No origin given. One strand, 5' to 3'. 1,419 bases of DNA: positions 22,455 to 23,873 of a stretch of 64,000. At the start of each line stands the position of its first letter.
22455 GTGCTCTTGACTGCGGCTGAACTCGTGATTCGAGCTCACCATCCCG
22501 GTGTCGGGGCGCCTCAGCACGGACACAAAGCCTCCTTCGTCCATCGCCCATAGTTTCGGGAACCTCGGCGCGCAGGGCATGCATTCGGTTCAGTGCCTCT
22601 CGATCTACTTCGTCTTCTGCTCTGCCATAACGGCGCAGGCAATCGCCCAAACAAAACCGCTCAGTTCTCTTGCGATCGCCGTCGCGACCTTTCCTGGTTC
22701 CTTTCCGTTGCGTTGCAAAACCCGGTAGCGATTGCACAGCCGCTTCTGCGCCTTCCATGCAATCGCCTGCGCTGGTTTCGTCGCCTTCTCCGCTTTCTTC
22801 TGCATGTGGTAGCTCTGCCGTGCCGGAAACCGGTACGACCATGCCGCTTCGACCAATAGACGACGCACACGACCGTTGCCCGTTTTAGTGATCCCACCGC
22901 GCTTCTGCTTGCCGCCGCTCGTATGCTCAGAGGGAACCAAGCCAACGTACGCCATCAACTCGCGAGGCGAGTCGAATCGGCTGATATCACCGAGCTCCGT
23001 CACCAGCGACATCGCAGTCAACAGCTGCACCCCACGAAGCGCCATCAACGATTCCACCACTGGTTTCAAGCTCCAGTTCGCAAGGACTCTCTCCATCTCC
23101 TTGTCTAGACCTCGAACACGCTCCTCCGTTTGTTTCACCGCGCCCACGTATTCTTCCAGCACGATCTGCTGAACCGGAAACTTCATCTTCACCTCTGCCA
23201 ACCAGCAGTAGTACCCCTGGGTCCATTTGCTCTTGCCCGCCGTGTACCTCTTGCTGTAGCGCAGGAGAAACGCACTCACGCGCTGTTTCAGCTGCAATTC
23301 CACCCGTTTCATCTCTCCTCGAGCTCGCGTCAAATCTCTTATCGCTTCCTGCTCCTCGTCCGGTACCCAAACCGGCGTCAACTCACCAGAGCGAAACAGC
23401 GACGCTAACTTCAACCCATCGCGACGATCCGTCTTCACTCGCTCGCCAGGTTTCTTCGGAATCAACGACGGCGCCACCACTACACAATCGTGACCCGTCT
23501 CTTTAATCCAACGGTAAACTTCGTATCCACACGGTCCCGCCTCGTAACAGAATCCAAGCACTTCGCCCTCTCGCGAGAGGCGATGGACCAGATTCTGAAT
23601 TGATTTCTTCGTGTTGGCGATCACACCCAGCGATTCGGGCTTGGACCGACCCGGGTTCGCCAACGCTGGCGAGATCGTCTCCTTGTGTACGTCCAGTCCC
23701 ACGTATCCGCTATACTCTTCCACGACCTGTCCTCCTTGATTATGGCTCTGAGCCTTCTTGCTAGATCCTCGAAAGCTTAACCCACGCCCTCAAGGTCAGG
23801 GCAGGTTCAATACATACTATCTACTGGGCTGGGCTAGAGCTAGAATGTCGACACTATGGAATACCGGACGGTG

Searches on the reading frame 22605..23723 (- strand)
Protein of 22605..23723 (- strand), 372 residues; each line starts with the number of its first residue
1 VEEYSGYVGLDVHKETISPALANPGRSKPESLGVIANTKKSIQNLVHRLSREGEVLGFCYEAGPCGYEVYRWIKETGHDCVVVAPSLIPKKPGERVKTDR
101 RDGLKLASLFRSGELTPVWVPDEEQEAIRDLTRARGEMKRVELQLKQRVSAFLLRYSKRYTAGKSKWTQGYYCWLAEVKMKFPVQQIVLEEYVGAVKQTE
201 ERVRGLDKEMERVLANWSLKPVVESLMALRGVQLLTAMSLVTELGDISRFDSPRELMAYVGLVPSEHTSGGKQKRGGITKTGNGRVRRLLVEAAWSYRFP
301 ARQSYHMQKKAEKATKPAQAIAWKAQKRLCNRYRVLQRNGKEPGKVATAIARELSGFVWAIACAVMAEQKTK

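Call 9: search_protein_families(library=pfam, proteins=[window:22605-23723:-], max_evalue=0.01)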
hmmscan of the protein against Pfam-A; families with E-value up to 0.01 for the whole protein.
window:22605-23723:- (372 aa): 2 families
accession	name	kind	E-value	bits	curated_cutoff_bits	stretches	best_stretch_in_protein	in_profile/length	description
PF02371.22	Transposase_20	-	7.4e-22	78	21.3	1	225-297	3-75/87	Transposase IS116/IS110/IS902 family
PF01548.23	DEDD_Tnp_IS110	-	1.6e-15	57.6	29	1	8-156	1-153/155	Transposase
